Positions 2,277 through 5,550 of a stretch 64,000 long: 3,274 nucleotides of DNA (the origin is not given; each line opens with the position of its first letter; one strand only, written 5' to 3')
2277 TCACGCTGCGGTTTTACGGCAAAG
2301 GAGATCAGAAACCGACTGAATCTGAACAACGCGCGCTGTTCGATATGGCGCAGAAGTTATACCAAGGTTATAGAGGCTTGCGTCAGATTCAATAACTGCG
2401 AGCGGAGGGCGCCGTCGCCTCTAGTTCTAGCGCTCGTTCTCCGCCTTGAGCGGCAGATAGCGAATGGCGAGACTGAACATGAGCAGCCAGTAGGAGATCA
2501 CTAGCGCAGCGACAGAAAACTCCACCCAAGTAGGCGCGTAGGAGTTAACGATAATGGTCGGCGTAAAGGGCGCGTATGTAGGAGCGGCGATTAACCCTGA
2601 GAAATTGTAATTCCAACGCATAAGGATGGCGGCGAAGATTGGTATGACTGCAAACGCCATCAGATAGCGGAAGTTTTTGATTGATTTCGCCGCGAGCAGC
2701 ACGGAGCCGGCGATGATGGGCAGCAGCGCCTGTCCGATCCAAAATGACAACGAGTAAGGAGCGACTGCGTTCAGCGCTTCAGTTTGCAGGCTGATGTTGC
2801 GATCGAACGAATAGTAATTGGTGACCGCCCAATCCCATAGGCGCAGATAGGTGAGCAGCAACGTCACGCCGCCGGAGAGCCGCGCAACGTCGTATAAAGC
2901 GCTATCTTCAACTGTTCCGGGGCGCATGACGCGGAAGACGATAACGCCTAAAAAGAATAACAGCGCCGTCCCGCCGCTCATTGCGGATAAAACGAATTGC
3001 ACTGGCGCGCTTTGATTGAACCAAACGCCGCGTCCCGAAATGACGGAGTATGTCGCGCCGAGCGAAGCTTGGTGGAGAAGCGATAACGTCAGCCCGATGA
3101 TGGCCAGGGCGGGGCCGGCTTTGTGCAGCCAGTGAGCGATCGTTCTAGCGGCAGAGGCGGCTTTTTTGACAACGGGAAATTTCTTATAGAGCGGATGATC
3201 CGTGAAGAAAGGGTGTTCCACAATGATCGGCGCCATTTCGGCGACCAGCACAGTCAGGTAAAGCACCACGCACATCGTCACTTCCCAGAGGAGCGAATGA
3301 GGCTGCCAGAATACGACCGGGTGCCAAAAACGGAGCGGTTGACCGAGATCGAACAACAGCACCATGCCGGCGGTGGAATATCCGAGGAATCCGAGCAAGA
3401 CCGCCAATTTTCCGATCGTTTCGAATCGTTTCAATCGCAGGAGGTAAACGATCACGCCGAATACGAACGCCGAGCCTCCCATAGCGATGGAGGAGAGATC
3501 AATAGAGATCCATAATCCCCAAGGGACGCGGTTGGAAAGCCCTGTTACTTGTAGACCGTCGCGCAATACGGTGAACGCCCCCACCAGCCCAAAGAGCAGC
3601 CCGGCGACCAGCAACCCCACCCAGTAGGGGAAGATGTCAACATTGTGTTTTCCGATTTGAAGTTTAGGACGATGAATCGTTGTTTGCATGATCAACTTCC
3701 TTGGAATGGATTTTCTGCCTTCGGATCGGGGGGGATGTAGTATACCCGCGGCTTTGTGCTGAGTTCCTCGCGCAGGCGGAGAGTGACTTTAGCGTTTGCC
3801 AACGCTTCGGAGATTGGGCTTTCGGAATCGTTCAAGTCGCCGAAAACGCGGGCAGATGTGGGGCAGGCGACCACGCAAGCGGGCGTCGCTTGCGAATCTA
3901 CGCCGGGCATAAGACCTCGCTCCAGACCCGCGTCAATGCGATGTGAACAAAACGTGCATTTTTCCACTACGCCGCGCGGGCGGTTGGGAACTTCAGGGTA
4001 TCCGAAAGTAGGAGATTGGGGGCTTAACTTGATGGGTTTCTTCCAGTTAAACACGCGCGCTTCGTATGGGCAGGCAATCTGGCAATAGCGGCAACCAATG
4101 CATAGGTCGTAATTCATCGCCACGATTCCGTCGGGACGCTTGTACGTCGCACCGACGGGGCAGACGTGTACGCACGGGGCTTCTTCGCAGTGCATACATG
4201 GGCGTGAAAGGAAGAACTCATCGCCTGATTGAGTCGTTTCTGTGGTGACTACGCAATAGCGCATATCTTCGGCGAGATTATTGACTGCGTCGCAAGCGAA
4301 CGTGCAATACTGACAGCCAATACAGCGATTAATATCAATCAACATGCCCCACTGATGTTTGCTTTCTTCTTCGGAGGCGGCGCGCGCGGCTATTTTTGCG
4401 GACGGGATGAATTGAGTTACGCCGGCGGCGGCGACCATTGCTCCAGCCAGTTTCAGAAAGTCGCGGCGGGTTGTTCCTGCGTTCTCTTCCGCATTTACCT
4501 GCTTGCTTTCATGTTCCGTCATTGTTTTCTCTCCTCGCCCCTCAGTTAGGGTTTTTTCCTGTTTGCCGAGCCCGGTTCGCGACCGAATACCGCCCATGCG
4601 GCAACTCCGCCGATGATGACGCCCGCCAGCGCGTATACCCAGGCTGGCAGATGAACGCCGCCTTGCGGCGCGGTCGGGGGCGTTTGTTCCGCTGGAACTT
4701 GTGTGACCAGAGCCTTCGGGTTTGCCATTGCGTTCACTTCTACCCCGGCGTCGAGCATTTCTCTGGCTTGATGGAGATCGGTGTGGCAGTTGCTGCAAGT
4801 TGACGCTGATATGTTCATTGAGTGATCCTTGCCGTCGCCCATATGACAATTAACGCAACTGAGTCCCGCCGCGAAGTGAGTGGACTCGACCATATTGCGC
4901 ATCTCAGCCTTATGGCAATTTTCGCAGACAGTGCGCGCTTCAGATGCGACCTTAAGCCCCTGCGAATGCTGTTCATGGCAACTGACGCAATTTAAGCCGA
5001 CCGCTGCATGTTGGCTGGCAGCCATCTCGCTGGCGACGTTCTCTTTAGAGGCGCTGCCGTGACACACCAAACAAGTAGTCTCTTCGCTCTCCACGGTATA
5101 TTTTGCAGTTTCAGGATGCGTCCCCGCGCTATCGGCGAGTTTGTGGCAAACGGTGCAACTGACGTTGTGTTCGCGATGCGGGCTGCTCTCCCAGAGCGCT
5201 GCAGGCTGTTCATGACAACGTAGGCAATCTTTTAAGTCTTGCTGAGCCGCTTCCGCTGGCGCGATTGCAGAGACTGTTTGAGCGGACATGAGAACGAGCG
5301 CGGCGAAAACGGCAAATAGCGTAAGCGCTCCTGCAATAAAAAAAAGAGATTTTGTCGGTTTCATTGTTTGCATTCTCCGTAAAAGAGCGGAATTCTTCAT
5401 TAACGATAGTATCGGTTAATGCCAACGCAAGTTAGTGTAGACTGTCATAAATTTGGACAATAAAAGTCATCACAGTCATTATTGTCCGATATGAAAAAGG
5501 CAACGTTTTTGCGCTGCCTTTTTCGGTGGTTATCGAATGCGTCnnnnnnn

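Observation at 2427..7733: Multihaem / NrfCD-type quinol module with 17 haem motifs and no catalytic subunit: a candidate electron-export conduit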

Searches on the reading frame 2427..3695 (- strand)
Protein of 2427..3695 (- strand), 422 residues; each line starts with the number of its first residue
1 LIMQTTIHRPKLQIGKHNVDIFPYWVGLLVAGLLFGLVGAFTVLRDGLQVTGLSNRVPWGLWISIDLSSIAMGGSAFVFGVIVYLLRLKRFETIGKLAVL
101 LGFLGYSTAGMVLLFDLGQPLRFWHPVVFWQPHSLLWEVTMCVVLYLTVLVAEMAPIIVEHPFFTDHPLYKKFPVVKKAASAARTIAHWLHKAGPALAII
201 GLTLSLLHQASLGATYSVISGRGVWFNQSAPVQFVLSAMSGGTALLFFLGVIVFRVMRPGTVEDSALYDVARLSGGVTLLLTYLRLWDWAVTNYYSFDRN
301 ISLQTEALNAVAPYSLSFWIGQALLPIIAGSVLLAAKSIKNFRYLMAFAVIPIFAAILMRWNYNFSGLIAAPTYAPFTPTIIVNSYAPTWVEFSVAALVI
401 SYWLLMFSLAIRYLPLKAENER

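Call 3: search_protein_families(library=pfam, proteins=[window:2427-3695:-], max_evalue=0.01)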
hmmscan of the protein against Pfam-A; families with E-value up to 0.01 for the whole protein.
window:2427-3695:- (422 aa): 1 family
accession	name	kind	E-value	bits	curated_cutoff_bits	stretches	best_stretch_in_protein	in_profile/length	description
PF03916.19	NrfD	-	6.6e-16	59.3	25.8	1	50-361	2-302/313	Polysulphide reductase, NrfD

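Call 4: search_protein_families(library=ncbifam, proteins=[window:2427-3695:-], max_evalue=0.01)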
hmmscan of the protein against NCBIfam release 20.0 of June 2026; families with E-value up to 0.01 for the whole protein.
window:2427-3695:- (422 aa): 5 families
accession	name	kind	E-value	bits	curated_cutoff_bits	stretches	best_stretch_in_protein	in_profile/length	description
NF041784.1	mnquin_red_QrcD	equivalog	2.3e-54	185.3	570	1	19-417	15-401/408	menaquinone reductase integral membrane subunit QrcD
NF045714.1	sulf_resp_HmcC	equivalog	3.9e-36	125.1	550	1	34-417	13-368/376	sulfate respiration complex protein HmcC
NF008133.1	PRK10881.1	equivalog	2.3e-27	96.5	450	1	49-416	40-373/377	Ni/Fe-hydrogenase cytochrome b subunit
NF045798.1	DsrP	equivalog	1.7e-11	44.1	350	1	22-150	12-136/346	sulfate reduction electron transfer complex DsrMKJOP subunit DsrP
TIGR03148.1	cyt_nit_nrfD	equivalog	5e-06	26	347.6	1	94-361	48-305/316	cytochrome c nitrite reductase subunit NrfD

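Call 7: search_solved_structures(query=window:2427-3695:-, max_evalue=0.01)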
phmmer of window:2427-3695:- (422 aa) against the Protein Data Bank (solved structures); distinct sequences matched with E-value up to 0.01: 0.

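Call 50: search_solved_structures(query=window:2427-3695:-, max_evalue=10)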
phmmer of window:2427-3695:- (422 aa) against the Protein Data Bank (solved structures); distinct sequences matched with E-value up to 10: 1.
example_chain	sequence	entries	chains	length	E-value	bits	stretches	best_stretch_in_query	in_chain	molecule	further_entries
6gao_A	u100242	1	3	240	0.45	12.9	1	213-246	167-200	Outer capsid protein sigma-1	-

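Call 55: search_solved_structures(query=A3, max_evalue=0.01)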
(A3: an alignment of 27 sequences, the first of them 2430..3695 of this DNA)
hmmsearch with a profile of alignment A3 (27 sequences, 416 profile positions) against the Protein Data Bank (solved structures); distinct sequences matched with E-value up to 0.01: 0.

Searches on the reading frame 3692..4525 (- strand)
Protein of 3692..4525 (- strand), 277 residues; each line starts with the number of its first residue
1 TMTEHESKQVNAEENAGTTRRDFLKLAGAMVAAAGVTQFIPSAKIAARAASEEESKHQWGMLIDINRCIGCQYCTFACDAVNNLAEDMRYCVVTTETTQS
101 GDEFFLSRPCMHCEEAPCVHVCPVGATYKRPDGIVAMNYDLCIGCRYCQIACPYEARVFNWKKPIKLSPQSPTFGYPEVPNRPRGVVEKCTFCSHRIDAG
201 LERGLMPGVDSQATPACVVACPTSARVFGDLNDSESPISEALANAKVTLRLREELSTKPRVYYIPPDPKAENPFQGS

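Call 49: search_solved_structures(query=window:3692-4525:-, max_evalue=1e-10)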
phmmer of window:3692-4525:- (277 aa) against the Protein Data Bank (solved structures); distinct sequences matched with E-value up to 1e-10: 18.
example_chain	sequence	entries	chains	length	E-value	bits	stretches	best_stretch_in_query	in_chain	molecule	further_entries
6f0k_B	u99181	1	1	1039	3e-44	154.5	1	54-265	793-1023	Fe-S-cluster-containing hydrogenase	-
6cz7_B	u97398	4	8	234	1.8e-38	135.6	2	59-164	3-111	4Fe-4S ferredoxin, iron-sulfur binding domain protein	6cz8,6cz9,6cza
8k9e_B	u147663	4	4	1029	5.1e-36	127.5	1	54-264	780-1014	Fe-S-cluster-containing hydrogenase components 1-like protein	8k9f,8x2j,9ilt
2vpw_B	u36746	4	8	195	5.1e-32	114.4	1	58-266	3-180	NRFC PROTEIN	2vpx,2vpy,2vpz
6btm_B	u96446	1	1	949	1.1e-31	113.3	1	105-263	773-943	Alternative Complex III subunit B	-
6lod_B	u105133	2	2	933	6e-31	110.9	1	53-265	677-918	Fe-S-cluster-containing hydrogenase components 1-like protein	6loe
2ivf_B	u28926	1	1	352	7.5e-26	94.2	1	104-177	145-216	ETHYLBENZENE DEHYDROGENASE BETA-SUBUNIT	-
4ydd_B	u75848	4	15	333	1.3e-21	80.3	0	102-160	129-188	DMSO reductase family type II enzyme, iron-sulfur subunit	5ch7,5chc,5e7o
7b04_A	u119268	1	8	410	2.8e-20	75.9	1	103-267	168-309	Nitrite oxidoreductase subunit B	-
9vap_B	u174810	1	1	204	4.6e-19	71.9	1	61-231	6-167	4Fe-4S dicluster domain-containing protein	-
7z0s_B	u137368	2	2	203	1.8e-17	66.7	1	62-231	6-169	Formate hydrogenlyase subunit 2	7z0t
1q16_B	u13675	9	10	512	2.8e-17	66.1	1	104-180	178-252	Respiratory nitrate reductase 1 beta chain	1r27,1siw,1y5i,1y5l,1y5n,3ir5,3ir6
1y4z_B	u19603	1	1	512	1.9e-16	63.4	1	104-180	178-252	Respiratory nitrate reductase 1 beta chain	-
3egw_B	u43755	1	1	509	2e-16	63.3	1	104-180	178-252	Respiratory nitrate reductase 1 beta chain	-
1kqf_B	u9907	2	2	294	3.5e-15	59.2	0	95-157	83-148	FORMATE DEHYDROGENASE, NITRATE-INDUCIBLE, IRON-SULFUR SUBUNIT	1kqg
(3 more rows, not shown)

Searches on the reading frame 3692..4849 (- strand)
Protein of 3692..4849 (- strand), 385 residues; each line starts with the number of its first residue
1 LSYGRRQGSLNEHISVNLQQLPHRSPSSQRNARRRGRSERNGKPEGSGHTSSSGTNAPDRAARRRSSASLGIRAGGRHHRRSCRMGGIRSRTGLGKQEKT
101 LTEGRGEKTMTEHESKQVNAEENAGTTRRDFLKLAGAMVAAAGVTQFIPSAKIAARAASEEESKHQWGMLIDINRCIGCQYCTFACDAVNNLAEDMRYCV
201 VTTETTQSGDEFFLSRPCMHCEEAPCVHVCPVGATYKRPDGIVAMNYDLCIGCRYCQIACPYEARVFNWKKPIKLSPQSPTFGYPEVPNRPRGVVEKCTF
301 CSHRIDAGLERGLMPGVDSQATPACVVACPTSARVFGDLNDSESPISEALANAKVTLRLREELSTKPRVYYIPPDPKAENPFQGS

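Call 3: search_protein_families(library=pfam, proteins=[window:3692-4849:-], max_evalue=0.01)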
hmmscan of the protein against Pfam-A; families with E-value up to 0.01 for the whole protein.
window:3692-4849:- (385 aa): 13 families
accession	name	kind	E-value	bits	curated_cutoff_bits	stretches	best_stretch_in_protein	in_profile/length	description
PF13247.11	Fer4_11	-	1.3e-16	61.1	26.2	2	212-271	4-65/100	4Fe-4S dicluster domain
PF12838.12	Fer4_7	-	7e-12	46.1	27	2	250-333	2-52/52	4Fe-4S dicluster domain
PF13187.11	Fer4_9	-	7.3e-11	42.4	27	2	250-332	2-50/52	4Fe-4S dicluster domain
PF12797.12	Fer4_2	-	8.7e-09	35.2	24.5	2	242-262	2-22/22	4Fe-4S binding domain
PF13237.11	Fer4_10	-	8.3e-08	32.5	25.5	2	216-261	7-53/53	4Fe-4S dicluster domain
PF12837.12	Fer4_6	-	2.1e-07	31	25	1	242-264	1-23/24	4Fe-4S binding domain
PF00037.32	Fer4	-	1.2e-06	28.5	21.1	1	246-264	4-22/24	4Fe-4S binding domain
PF10399.14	UCR_Fe-S_N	-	2.7e-05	23.9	24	1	119-144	2-27/41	Ubiquitinol-cytochrome C reductase Fe-S subunit TAT signal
PF13534.11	Fer4_17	-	6.8e-05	23.8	22.2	0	151-186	23-56/61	4Fe-4S dicluster domain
PF13183.11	Fer4_8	-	8.5e-05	23.5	27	0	173-233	2-67/68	4Fe-4S dicluster domain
PF10518.14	TAT_signal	-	0.0005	20.3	22.7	1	127-144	3-20/21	TAT (twin-arginine translocation) pathway signal sequence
PF13484.11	Fer4_16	-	0.0042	18.3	30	0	247-262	50-65/66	4Fe-4S double cluster binding domain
PF14697.11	Fer4_21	-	0.0043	17.6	35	1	217-262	7-53/59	4Fe-4S dicluster domain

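Call 4: search_protein_families(library=ncbifam, proteins=[window:3692-4849:-], max_evalue=0.01)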
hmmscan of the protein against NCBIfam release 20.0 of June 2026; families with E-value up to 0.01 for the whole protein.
window:3692-4849:- (385 aa): 45 families (the best 25 are shown)
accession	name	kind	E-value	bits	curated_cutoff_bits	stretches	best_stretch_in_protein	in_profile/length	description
NF045797.1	DsrO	equivalog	1.1e-65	221.3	200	1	126-372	3-234/235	sulfate reduction electron transfer complex DsrMKJOP subunit DsrO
NF041782.1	mnquin_red_QrcC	equivalog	1.4e-50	172.2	400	1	167-372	1-225/239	menaquinone reductase iron-sulfur cluster-binding subunit QrcC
NF011569.0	PRK14993.1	equivalog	6.7e-48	163.3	416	2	127-269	4-151/244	tetrathionate reductase subunit TtrB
TIGR03149.1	cyt_nit_nrfC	equivalog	4.8e-44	150.4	377.6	2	127-269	3-146/225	cytochrome c nitrite reductase Fe-S protein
NF041715.1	arsenate_red_ArrB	equivalog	2.7e-42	144.9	450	2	166-273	2-112/233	arsenate respiratory reductase iron-sulfur subunit ArrB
NF008134.0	PRK10882.1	equivalog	5.2e-35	121.1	263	2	212-343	107-212/329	hydrogenase 2 operon protein HybA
NF045715.1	sulf_resp_HmcB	equivalog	9.2e-30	103.8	420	1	128-341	2-200/307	sulfate respiration complex iron-sulfur protein HmcB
TIGR03478.1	DMSO_red_II_bet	subfamily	9.2e-30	103.7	480.7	2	212-375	125-256/321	DMSO reductase family type II enzyme, iron-sulfur subunit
NF038355.1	FDH3_beta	equivalog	1.3e-27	97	240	1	169-341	5-166/180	formate dehydrogenase FDH3 subunit beta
NF042979.1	EthbenzDh_ebdB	equivalog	4.2e-27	94.9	740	2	212-374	147-277/354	ethylbenzene dehydrogenase subunit beta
TIGR02951.1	DMSO_dmsB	equivalog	1.2e-25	90.4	214.1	1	166-269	1-116/161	DMSO/selenate family reductase complex B subunit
TIGR01582.1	FDH-beta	equivalog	2.6e-17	62.9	334.7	3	207-265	82-141/283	formate dehydrogenase subunit beta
TIGR01660.1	narH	equivalog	4.9e-16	58.2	524.05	2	213-287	178-250/492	nitrate reductase subunit beta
NF007658.0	PRK10330.1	equivalog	5.3e-15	55.4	260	1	170-342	6-160/181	electron transport protein HydN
NF009408.0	PRK12769.1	equivalog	3.9e-11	41.8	1003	1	171-304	7-127/659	formate-dependent uric acid utilization protein AegA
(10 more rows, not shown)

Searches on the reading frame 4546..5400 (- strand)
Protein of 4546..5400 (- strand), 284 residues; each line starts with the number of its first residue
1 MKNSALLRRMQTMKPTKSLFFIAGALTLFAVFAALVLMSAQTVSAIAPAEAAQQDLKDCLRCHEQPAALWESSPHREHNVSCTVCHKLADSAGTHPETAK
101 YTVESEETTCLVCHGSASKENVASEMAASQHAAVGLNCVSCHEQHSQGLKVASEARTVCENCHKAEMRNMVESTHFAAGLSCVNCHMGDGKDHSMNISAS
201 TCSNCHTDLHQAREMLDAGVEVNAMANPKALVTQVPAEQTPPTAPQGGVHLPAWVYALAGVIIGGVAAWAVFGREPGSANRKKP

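Call 3: search_protein_families(library=pfam, proteins=[window:4546-5400:-], max_evalue=0.01)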
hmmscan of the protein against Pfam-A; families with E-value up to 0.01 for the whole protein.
window:4546-5400:- (284 aa): 5 families
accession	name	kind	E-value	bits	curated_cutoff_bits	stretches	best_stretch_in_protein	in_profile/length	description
PF14537.11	Cytochrom_c3_2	-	4.8e-13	49.8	25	2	75-164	2-79/79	Cytochrome c3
PF14522.11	Cytochrome_C7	-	2.6e-08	34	24.8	2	100-164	6-67/67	Cytochrome c7 and related cytochrome c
PF13435.11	Cytochrome_C554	-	0.00015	23.1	20.8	1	59-142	2-83/84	Cytochrome c554 and c-prime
PF22113.1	Mtrc-MtrF_II-IV_dom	-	0.00084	19.3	30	0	50-121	75-170/176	Outer membrane cytochrome MtrC/MtrF-like, domains II/IV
PF09699.15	Paired_CXXCH_1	-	0.0017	18.4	20.6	0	131-167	1-40/41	Doubled CXXCH motif (Paired_CXXCH_1)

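Call 4: search_protein_families(library=ncbifam, proteins=[window:4546-5400:-], max_evalue=0.01)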
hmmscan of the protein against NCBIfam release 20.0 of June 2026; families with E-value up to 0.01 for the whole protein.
window:4546-5400:- (284 aa): 7 families
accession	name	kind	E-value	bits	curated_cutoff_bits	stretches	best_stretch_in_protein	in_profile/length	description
TIGR03508.1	decahem_SO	subfamily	5e-15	55.7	192.2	2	97-209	60-177/258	DmsE family decaheme c-type cytochrome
NF041028.1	decahem_GSU2203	exception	8.3e-11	41.7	325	2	53-148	98-187/317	GSU2203 family decaheme c-type cytochrome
NF045713.1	CxxCH_16_HmcA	equivalog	5.2e-08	31.9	400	1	75-173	170-262/541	sulfate respiration complex hexadecaheme cytochrome HmcA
TIGR03153.1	cytochr_NrfH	equivalog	5.9e-06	26.4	134.2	0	146-187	18-60/138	cytochrome c nitrite reductase small subunit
NF045722.1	c3_cytochr_TmcA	equivalog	2e-05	24.5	114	1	36-148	11-116/125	acidic tetraheme cytochrome c3 TmcA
NF043010.1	Cyt554_Nsmonas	equivalog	0.0027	17.1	400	1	29-187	9-162/238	cytochrome c-550 CycA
NF041198.1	UshA_like_PCGU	equivalog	0.0044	15.7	275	1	56-145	408-511/519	UshA-like (seleno)protein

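Call 51: search_solved_structures(query=window:4546-5400:-, max_evalue=1)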
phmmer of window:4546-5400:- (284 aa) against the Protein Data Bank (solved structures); distinct sequences matched with E-value up to 1: 27.
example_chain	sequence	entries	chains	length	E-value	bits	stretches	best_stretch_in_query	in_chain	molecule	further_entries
5ze8_A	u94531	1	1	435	6.4e-05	25.9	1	31-145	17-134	cytochrome c552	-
6v0a_A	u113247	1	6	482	0.00088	22.2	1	127-188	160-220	Nitrite reductase (cytochrome; ammonia-forming)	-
1m1p_A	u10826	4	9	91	0.013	18.4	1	129-212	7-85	Small tetraheme cytochrome c | Periplasmic tetraheme cytochrome c CctA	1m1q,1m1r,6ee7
4hb8_A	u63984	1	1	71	0.025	17.4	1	37-89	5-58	PpcA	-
4hbf_A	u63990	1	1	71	0.03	17.2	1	36-89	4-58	PpcA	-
8bcx_A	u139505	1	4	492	0.039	16.7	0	129-187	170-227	Nitrite reductase (cytochrome; ammonia-forming)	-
3sj0_X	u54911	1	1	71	0.062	16.1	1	37-90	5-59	CYTOCHROME C7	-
4hb6_A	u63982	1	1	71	0.063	16.1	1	37-89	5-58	PpcA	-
2lzz_A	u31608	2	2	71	0.067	16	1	37-89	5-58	Cytochrome c, 3 heme-binding sites | PpcA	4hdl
4haj_A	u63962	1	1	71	0.069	16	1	37-89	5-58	PpcA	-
3sj1_X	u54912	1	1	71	0.075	15.8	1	37-88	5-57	CYTOCHROME C7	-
3sj4_X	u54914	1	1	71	0.084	15.7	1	37-89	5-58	CYTOCHROME C7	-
1os6_A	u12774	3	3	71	0.087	15.6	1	37-89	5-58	PpcA | Cytochrome c3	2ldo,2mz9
4hc3_A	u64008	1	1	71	0.087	15.6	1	37-89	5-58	PpcA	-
3sel_X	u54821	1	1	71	0.12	15.2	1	37-88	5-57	CYTOCHROME C7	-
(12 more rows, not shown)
